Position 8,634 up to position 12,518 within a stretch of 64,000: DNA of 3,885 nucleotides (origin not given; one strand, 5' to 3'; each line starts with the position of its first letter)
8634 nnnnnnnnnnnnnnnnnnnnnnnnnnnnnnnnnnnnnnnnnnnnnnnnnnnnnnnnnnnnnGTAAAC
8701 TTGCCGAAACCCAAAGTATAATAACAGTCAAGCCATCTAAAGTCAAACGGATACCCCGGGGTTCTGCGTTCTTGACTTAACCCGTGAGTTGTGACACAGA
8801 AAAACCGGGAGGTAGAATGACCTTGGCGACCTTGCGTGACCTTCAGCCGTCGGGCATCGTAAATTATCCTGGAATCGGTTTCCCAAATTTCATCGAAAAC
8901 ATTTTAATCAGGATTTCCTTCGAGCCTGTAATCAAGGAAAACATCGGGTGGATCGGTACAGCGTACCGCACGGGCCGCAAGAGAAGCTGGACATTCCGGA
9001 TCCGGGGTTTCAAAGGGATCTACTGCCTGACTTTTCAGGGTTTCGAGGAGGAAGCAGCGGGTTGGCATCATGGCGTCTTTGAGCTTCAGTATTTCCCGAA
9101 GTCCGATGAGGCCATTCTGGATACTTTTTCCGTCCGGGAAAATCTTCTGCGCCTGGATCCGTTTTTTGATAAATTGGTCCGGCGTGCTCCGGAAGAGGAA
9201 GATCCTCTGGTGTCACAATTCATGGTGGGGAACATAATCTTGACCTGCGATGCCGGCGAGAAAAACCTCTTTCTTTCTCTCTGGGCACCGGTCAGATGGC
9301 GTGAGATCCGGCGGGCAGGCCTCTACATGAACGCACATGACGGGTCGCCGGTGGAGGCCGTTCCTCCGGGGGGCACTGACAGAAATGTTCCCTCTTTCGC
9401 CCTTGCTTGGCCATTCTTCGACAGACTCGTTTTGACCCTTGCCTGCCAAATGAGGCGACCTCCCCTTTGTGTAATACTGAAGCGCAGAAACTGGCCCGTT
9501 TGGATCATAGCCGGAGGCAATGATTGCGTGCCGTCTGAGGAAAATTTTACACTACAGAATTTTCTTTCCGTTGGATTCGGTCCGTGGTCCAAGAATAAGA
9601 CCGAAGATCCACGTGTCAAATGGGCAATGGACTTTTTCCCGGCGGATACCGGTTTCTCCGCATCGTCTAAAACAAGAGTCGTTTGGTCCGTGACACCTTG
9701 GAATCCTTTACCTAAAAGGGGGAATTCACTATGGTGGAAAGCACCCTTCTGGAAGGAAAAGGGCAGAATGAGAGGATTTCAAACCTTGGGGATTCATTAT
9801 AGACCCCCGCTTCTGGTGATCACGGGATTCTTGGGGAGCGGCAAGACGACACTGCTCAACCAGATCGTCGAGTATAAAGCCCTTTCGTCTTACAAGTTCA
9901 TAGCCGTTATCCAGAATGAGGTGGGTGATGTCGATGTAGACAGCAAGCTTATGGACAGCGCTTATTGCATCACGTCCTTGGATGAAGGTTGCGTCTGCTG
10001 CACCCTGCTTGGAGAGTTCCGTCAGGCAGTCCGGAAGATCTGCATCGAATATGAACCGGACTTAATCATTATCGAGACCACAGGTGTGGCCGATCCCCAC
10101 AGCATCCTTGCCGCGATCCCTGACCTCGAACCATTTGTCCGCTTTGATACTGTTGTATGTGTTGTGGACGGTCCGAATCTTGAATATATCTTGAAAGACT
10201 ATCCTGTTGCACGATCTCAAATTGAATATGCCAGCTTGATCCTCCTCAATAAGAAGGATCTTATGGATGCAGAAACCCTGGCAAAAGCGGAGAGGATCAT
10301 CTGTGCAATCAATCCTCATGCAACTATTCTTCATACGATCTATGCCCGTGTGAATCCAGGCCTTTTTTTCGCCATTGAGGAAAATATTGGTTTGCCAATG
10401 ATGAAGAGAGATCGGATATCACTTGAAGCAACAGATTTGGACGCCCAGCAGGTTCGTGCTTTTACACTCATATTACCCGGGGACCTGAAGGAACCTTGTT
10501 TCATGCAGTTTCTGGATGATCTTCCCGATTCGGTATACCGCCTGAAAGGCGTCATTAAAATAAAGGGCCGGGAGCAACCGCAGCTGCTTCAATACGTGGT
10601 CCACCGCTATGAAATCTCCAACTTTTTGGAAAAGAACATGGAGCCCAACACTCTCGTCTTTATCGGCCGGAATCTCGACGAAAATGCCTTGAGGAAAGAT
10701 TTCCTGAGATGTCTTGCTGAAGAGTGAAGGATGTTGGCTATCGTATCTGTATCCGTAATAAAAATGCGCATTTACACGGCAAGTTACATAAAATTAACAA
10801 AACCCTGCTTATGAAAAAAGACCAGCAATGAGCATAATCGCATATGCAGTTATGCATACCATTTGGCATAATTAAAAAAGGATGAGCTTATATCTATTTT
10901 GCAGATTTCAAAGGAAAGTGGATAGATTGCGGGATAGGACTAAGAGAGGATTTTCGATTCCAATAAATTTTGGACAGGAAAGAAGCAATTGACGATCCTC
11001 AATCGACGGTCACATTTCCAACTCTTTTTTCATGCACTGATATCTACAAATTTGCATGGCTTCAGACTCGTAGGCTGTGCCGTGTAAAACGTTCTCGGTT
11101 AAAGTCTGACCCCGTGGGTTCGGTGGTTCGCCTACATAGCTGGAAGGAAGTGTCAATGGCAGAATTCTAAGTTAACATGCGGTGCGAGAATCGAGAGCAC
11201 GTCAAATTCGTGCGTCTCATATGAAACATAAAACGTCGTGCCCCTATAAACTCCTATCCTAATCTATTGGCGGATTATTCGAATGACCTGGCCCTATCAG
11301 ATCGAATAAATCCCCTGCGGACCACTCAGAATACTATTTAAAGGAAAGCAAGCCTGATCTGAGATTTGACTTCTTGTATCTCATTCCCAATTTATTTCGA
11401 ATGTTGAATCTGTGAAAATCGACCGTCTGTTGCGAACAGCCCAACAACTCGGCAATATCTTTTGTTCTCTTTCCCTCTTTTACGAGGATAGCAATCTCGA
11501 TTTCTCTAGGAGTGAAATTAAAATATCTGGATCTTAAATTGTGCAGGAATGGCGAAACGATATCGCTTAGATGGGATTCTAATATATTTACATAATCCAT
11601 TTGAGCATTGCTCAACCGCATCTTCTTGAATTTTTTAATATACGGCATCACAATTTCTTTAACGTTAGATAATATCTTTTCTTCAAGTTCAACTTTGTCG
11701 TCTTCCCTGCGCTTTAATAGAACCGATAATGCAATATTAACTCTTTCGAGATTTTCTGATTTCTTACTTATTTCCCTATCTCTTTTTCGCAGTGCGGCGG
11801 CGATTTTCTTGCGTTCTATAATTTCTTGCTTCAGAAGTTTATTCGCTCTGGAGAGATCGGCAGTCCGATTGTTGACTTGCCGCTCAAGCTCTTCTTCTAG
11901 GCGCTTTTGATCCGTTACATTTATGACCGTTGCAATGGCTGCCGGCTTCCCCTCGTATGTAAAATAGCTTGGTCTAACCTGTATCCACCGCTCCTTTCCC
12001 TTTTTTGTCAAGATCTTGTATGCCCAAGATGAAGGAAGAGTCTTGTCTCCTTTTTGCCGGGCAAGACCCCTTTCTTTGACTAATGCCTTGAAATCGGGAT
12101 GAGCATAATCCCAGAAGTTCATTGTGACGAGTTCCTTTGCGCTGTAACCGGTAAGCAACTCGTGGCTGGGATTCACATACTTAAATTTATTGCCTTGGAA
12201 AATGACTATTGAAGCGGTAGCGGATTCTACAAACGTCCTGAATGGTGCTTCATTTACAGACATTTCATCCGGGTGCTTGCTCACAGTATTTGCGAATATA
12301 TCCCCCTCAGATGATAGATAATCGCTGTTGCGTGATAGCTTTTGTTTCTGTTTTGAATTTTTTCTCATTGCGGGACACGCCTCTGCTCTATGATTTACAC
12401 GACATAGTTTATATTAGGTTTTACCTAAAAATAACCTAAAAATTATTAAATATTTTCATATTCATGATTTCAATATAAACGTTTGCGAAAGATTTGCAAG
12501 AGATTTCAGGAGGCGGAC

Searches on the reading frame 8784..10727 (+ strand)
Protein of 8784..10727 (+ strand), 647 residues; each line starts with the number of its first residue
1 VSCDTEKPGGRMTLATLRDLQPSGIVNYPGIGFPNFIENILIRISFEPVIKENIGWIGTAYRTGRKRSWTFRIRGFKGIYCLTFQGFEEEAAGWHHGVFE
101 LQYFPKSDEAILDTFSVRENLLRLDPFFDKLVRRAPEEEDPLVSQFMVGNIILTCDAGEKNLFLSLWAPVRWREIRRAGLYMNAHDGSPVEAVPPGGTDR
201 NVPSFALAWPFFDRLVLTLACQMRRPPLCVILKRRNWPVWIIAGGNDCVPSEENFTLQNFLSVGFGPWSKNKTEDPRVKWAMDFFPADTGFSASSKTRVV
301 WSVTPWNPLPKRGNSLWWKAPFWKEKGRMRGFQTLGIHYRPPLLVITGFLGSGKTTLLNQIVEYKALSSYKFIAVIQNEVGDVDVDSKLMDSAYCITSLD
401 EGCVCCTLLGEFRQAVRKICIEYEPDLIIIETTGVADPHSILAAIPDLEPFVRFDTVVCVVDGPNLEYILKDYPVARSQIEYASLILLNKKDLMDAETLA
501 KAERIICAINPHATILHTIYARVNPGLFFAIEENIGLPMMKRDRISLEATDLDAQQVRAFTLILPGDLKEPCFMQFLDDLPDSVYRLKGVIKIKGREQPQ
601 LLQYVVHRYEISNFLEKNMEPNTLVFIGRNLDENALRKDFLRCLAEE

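Call 40: find_related_loci(query=window:8784-10727:+, collection=metagenome_contigs, flank=3000)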
Query window:8784-10727:+ (647 aa) in metagenome_contigs; peptide patterns used: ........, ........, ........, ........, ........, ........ (x = any residue, [..] = any of these).
72 stretches matched a pattern; 4 encode a relative of the query (tblastn E <= 1e-3); 4 distinct loci.
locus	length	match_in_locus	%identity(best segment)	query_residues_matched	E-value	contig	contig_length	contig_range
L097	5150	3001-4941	83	1-647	0e+0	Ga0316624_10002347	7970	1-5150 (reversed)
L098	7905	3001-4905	77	12-647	0e+0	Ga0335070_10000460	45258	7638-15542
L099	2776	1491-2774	86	6-433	0e+0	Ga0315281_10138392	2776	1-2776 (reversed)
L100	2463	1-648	88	432-647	5e-125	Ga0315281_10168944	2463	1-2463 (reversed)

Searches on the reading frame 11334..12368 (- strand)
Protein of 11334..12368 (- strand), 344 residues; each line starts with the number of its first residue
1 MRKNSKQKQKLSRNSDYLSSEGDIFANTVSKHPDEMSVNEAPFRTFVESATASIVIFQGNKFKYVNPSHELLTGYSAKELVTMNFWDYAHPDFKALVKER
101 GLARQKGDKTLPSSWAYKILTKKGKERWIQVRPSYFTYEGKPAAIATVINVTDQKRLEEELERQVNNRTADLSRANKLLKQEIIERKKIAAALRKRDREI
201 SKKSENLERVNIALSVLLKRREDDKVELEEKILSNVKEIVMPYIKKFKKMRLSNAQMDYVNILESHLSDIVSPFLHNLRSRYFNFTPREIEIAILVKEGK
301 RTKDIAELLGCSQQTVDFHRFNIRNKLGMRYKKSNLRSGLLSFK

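Call 23: find_encoding_contigs(protein=window:11334-12368:-, flank=6000, max_places=8)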
Protein window:11334-12368:- (344 aa): 1 contig read that carries it; 1 place shown.
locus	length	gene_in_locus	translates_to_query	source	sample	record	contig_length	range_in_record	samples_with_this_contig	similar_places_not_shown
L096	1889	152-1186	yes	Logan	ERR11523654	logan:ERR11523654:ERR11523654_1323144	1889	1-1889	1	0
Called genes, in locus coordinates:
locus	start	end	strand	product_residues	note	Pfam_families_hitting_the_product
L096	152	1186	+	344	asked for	PF00989:PAS (weak), PF08447:PAS_3, PF13384:HTH_23 (faint), PF00196:GerE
